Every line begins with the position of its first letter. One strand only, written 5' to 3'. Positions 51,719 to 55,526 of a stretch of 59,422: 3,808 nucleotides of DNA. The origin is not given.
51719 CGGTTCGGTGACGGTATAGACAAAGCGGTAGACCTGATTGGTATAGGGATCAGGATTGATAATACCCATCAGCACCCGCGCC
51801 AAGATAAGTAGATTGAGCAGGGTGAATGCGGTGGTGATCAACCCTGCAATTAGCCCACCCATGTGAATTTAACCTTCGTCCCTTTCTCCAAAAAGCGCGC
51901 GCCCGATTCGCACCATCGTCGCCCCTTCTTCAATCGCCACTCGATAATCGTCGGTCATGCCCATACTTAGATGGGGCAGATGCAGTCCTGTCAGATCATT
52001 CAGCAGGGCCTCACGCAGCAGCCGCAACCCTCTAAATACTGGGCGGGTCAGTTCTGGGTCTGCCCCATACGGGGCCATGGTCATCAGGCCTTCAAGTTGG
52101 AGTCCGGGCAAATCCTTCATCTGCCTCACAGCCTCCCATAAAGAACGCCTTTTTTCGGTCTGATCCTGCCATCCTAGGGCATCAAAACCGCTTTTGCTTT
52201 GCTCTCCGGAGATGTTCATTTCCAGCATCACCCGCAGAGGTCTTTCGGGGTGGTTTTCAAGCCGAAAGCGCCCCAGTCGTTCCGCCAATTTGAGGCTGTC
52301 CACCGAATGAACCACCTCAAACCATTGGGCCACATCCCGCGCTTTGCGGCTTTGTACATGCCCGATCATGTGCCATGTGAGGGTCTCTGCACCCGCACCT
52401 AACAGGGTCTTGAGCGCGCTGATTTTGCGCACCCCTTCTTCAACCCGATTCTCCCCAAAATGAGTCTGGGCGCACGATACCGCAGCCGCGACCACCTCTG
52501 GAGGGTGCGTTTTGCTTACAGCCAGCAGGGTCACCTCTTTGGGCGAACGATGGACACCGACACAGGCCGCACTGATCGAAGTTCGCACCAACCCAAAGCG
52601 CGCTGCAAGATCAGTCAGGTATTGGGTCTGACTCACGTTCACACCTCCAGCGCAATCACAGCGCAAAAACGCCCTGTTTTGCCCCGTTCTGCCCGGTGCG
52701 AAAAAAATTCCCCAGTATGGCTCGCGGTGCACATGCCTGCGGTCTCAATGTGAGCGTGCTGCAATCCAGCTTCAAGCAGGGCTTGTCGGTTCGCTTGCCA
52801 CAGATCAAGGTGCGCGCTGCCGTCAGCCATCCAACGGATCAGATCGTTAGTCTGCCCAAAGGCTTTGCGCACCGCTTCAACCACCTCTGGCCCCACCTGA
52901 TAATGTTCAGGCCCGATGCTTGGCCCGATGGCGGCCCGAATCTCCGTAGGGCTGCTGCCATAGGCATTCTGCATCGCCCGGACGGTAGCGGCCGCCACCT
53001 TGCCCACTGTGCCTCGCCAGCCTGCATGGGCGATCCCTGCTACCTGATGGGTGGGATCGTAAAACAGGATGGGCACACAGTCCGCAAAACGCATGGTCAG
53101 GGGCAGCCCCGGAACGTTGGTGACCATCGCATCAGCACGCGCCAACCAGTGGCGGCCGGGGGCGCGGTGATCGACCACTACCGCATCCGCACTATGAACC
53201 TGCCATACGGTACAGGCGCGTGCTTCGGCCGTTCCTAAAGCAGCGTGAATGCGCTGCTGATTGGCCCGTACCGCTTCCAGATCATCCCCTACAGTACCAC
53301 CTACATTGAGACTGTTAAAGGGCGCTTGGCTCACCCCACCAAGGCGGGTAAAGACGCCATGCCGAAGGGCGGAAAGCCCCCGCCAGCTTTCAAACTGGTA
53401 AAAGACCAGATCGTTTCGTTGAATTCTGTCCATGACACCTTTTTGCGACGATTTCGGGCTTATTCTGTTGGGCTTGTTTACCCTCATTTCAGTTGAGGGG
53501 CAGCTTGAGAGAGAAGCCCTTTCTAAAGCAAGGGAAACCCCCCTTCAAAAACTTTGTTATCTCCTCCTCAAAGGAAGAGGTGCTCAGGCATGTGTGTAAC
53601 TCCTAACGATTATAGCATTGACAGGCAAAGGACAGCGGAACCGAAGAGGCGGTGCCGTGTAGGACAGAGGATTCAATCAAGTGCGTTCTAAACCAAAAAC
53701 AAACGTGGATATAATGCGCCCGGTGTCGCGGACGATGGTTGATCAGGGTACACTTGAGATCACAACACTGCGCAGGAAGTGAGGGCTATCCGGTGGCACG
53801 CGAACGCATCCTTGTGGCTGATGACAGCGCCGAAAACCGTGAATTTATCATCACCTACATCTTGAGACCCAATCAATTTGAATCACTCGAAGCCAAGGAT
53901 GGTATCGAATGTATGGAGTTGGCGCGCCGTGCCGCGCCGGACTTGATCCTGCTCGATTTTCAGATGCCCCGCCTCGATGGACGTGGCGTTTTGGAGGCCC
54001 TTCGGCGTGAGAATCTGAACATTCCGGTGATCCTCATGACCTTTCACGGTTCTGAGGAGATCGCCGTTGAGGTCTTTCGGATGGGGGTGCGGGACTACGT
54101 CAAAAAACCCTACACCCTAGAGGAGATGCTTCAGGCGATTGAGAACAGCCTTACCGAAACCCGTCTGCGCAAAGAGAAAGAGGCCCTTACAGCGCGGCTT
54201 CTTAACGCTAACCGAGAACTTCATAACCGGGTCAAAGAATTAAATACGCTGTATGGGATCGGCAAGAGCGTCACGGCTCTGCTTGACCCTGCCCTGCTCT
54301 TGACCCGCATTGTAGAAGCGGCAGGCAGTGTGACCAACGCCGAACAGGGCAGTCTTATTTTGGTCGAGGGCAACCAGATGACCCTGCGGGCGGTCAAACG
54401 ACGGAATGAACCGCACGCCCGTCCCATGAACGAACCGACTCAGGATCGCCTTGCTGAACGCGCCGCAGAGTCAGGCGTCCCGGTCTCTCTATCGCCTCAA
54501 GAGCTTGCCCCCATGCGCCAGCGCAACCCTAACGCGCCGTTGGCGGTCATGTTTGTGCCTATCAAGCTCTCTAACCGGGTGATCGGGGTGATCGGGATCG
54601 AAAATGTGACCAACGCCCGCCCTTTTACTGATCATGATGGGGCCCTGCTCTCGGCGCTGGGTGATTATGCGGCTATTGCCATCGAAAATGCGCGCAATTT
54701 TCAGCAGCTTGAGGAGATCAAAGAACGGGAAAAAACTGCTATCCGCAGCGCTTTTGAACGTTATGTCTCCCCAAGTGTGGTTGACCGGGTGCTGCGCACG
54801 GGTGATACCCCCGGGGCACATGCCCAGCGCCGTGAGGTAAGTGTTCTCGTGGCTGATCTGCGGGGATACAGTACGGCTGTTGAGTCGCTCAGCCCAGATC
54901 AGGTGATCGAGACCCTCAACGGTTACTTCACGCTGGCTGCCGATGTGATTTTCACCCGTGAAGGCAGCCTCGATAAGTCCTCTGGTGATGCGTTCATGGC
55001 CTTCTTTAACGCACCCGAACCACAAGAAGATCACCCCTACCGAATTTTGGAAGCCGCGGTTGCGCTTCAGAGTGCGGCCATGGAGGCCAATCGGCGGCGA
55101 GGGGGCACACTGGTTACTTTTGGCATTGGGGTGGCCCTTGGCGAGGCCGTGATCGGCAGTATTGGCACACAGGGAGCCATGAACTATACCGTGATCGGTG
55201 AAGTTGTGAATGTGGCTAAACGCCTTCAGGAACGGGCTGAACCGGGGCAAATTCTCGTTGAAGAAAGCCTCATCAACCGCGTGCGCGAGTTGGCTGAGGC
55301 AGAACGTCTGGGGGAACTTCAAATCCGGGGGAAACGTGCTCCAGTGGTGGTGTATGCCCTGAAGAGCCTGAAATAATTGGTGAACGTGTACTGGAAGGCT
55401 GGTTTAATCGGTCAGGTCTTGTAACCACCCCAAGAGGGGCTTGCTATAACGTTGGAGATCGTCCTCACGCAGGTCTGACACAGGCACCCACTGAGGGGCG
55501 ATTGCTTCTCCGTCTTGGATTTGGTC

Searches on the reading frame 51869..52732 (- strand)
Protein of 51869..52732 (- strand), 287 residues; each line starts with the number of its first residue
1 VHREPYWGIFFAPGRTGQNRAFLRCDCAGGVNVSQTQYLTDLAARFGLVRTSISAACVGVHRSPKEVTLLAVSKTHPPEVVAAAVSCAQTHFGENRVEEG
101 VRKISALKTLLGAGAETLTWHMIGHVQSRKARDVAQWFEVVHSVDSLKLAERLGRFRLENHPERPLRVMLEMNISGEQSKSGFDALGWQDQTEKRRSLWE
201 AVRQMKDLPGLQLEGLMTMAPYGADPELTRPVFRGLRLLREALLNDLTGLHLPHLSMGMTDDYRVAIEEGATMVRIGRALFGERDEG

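Call 31: search_protein_families(library=pfam, proteins=[window:51869-52732:-], max_evalue=0.000001)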
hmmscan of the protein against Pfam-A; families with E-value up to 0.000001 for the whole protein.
window:51869-52732:- (287 aa): 1 family
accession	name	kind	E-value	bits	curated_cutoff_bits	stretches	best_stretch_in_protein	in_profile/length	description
PF01168.26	Ala_racemase_N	-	6e-17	62.5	24.1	1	65-284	19-219/220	Alanine racemase, N-terminal domain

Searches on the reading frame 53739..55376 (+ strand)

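Call 10: search_protein_families(library=pfam, proteins=[window:53739-55376:+], max_evalue=0.00001)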
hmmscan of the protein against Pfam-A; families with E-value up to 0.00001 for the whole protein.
window:53739-55376:+ (545 aa): 5 families
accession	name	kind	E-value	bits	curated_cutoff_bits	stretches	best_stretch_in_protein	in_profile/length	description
PF00072.30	Response_reg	-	5e-24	85.1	30.2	1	24-135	1-111/111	Response regulator receiver domain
PF00211.25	Guanylate_cyc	-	8.8e-21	74.8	21.9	1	363-542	5-182/183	Adenylate and Guanylate cyclase catalytic domain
PF13492.12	GAF_3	-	1.3e-14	55.1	27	1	184-317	2-129/129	GAF domain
PF13185.12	GAF_2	-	2.7e-12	47.5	28.6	1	187-316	7-136/136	GAF domain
PF01590.32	GAF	-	6.8e-11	43.3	22.4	1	184-315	2-133/133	GAF domain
